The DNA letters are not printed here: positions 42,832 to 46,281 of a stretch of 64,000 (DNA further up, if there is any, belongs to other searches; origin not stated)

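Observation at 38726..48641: ~95% identical direct duplication brackets an 8-kb lower-GC gene block; one copy decayed by a 352-nt deletion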

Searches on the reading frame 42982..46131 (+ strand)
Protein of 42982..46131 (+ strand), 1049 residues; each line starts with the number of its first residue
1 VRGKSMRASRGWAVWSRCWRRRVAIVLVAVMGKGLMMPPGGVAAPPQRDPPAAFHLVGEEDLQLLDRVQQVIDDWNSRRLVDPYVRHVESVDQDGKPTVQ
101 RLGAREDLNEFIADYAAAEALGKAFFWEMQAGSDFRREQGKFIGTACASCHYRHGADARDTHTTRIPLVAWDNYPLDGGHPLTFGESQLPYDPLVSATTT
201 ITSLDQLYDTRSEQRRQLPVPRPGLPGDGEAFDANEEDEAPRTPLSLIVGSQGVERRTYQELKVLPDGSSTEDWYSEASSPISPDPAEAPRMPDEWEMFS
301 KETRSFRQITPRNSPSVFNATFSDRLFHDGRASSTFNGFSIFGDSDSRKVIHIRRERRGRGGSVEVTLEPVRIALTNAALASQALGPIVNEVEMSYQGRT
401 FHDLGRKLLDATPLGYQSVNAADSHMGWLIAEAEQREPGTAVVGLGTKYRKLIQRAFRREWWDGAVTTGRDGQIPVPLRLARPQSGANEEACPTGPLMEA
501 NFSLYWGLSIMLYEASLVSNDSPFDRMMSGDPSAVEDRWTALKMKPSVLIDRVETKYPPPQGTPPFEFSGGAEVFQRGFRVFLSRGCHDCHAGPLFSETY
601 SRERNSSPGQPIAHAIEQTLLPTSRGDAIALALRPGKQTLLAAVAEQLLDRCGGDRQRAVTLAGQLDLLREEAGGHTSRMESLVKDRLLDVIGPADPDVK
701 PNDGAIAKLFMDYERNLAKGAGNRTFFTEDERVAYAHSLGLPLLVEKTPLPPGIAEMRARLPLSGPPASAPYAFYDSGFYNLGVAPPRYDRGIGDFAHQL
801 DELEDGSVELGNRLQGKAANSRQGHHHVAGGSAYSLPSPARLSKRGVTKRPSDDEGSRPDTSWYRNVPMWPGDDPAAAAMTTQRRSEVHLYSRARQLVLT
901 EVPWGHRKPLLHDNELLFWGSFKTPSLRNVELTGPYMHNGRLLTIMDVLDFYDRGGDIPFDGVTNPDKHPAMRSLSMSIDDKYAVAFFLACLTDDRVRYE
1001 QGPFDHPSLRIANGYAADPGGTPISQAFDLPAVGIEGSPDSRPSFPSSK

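Call 6: search_protein_families(library=pfam, proteins=[window:42982-46131:+], max_evalue=0.01)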
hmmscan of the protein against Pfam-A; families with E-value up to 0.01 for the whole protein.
window:42982-46131:+ (1049 aa): 2 families
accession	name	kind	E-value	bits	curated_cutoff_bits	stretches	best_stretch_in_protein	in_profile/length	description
PF03150.19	CCP_MauG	-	4.1e-12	47.4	25.6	1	307-399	46-90/149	Di-haem cytochrome c peroxidase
PF21419.2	RoxA-like_Cyt-c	-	0.0044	17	26.7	0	924-954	4-34/39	RoxA-like, cytochrome c-like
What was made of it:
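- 42982..46131 (+): Large (about 1045 aa) protein with di-haem cytochrome c peroxidase / MauG / MbnH-like segments. Pfam CCP_MauG (call 6).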

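Call 36: search_protein_families(library=ncbifam, proteins=[window:42982-46131:+], max_evalue=0.001)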
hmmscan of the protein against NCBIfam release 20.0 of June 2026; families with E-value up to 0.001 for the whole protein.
window:42982-46131:+ (1049 aa): 3 families
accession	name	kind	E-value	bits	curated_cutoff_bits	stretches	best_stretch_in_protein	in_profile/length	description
TIGR04039.1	MXAN_0977_Heme2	hypoth_equivalog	4.6e-20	71.9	362.85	1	920-997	243-326/336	MbnH family di-heme enzyme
TIGR03791.1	TTQ_mauG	equivalog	1.2e-11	44.4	443.85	1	921-982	213-268/291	tryptophan tryptophylquinone biosynthesis enzyme MauG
TIGR03981.2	SAM_quin_mod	hypoth_equivalog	0.00062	18.7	340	1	922-951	328-357/411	His-Xaa-Ser system-associated MauG-like protein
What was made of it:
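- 42982..46131 (+): NCBIfam MbnH-family and MauG, local matches below cut-off (call 36).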

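Call 55: search_solved_structures(query=window:42982-46131:+, max_evalue=0.001)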
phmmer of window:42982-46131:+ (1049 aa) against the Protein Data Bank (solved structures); distinct sequences matched with E-value up to 0.001: 23.
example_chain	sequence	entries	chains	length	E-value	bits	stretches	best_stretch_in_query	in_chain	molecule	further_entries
6e1c_A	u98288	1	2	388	4.8e-08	34.6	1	919-996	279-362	Di-heme enzyme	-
1nml_A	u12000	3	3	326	8.3e-08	33.8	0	309-334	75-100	di-haem cytochrome c peroxidase | Cytochrome c peroxidase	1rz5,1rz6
1eb7_A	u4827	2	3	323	1.4e-07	33.1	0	309-334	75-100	CYTOCHROME C551 PEROXIDASE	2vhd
4aao_A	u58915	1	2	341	1.4e-06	29.8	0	922-950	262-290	CYTOCHROME C551 PEROXIDASE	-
4aal_A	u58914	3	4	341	1.4e-06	29.8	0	922-950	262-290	CYTOCHROME C551 PEROXIDASE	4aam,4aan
3hq6_A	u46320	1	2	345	6.7e-06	27.5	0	921-948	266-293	Cytochrome c551 peroxidase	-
3hq8_A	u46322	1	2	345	6.7e-06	27.5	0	921-948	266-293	Cytochrome c551 peroxidase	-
3hq9_A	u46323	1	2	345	6.8e-06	27.5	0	921-948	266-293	Cytochrome c551 peroxidase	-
3o5c_A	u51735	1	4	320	1.3e-05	26.5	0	922-949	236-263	Cytochrome c551 peroxidase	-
3rn0_A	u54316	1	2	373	5.3e-05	24.5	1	920-956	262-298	Methylamine utilization protein MauG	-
3rn1_A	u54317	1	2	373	6.6e-05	24.2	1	920-957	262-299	Methylamine utilization protein MauG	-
3hq7_A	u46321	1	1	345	6.8e-05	24.2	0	921-948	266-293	Cytochrome c551 peroxidase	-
4y5r_A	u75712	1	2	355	7.4e-05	24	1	920-958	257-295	Methylamine utilization protein MauG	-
3rlm_A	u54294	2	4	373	7.9e-05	24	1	920-965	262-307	Methylamine utilization protein MauG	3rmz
3l4m_A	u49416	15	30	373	7.9e-05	24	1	920-965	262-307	Methylamine utilization protein mauG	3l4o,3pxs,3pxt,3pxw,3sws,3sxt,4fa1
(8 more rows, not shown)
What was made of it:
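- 42982..46131 (+): Local PDB sequence hits to 6e1c, cytochrome c peroxidases and MauG (call 55).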
